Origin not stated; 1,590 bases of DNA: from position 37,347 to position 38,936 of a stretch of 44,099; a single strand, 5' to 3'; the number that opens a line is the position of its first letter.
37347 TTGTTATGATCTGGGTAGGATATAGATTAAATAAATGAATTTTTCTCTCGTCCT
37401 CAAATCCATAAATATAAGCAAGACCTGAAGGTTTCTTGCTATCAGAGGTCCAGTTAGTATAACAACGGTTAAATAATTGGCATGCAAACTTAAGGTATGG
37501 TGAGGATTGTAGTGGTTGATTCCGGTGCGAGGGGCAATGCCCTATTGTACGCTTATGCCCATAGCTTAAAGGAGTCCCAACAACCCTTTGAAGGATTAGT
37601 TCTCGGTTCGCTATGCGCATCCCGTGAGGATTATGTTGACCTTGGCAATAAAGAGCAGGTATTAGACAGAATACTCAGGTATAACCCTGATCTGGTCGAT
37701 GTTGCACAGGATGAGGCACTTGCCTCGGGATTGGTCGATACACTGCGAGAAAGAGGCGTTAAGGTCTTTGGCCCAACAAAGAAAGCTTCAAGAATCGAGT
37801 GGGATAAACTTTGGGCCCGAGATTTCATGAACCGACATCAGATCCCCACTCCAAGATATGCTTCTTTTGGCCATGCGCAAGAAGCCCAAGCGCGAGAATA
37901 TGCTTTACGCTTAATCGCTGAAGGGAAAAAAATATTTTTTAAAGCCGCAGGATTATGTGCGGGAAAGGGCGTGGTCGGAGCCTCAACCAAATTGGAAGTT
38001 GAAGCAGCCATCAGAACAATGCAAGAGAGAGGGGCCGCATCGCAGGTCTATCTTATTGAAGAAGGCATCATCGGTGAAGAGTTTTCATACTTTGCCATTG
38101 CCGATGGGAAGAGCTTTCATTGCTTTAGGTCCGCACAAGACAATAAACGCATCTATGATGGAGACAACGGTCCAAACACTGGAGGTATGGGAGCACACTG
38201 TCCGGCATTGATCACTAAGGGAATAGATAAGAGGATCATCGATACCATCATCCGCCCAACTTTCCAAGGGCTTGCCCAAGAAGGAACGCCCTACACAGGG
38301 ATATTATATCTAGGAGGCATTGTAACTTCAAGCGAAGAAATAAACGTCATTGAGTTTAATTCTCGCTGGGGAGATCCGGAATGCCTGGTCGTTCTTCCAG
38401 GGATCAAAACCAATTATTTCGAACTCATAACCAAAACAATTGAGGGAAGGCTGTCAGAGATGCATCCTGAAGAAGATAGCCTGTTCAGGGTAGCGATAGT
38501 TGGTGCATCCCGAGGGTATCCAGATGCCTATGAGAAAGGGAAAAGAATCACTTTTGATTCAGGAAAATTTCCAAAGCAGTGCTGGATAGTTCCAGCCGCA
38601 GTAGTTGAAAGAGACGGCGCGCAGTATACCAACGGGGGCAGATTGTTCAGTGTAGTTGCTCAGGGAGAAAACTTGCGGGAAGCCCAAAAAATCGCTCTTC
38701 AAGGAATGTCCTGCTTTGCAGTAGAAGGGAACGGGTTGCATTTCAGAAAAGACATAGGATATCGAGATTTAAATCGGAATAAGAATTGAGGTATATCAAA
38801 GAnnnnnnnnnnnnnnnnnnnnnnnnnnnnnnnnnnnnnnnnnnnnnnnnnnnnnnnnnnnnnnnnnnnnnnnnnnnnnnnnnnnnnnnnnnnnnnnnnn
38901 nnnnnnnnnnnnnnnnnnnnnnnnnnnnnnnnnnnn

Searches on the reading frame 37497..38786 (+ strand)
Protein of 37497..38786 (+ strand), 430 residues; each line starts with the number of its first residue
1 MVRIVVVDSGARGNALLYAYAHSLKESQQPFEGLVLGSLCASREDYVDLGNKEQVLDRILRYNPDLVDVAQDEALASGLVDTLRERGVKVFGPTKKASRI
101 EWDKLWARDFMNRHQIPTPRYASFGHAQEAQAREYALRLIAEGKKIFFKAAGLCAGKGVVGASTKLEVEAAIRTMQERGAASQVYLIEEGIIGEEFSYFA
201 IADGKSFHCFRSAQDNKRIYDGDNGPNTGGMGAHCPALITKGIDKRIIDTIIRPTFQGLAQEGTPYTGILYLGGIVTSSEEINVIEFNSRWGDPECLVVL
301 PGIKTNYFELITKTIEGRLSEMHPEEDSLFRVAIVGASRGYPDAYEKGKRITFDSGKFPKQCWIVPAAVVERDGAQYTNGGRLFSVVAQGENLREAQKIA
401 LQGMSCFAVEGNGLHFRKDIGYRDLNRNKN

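Call 42: search_protein_families(library=pfam, proteins=[window:37497-38786:+], max_evalue=0.01)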
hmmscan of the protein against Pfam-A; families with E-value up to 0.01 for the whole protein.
window:37497-38786:+ (430 aa): 3 families
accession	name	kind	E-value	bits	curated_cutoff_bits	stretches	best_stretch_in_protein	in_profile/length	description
PF01071.24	GARS_A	-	1.3e-50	172.3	27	1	103-296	2-194/194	Phosphoribosylglycinamide synthetase, ATP-grasp (A) domain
PF02843.22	GARS_C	-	1.4e-19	70.7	34.8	1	332-423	2-92/92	Phosphoribosylglycinamide synthetase, C domain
PF02844.21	GARS_N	-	3.1e-11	44.3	29.5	1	3-101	2-100/100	Phosphoribosylglycinamide synthetase, N domain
